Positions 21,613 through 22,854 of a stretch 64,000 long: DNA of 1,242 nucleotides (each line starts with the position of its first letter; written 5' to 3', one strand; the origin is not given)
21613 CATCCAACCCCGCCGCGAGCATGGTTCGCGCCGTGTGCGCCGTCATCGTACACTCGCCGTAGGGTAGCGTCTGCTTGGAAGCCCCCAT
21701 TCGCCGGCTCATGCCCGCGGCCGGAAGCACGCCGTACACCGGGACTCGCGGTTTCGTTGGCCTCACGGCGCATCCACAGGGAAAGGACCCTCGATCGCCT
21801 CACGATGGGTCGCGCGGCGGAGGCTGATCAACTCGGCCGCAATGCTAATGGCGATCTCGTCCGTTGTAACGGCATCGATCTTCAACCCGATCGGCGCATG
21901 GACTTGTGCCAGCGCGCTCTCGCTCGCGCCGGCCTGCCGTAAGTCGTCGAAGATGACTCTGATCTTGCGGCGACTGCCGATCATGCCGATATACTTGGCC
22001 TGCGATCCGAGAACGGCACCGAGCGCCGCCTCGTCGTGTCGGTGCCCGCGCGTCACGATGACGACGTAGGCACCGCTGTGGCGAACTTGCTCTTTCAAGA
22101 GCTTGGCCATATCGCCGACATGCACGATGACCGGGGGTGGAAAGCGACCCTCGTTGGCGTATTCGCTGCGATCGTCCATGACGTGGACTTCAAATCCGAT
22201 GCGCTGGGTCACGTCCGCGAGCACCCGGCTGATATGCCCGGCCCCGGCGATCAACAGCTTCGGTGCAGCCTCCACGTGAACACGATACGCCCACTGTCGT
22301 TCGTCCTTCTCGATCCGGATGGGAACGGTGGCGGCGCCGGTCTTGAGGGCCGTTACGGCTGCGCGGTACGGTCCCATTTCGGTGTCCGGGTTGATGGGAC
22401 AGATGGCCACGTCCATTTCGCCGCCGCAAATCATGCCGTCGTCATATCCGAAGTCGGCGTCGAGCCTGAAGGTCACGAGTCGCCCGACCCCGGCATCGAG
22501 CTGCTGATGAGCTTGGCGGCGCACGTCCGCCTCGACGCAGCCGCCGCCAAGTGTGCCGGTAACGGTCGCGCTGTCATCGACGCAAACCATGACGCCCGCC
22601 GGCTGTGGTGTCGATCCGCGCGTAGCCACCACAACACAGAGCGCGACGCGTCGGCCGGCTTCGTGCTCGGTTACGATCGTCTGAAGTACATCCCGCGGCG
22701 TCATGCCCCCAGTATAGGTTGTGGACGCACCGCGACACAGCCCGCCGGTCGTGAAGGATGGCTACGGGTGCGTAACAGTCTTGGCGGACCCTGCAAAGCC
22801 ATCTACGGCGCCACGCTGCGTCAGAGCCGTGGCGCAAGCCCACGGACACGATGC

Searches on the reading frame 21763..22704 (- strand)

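Call 63: search_protein_families(library=pfam, proteins=[window:21763-22704:-], max_evalue=0.00001)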
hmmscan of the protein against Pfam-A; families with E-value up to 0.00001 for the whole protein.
window:21763-22704:- (313 aa): 2 families
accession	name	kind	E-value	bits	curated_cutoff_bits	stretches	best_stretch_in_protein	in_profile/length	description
PF13478.12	XdhC_C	-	1.7e-39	135.6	29.7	1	150-292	1-125/125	XdhC Rossmann domain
PF02625.21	XdhC_CoxI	-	1.7e-18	66.7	24.3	1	15-79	3-67/68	XdhC and CoxI family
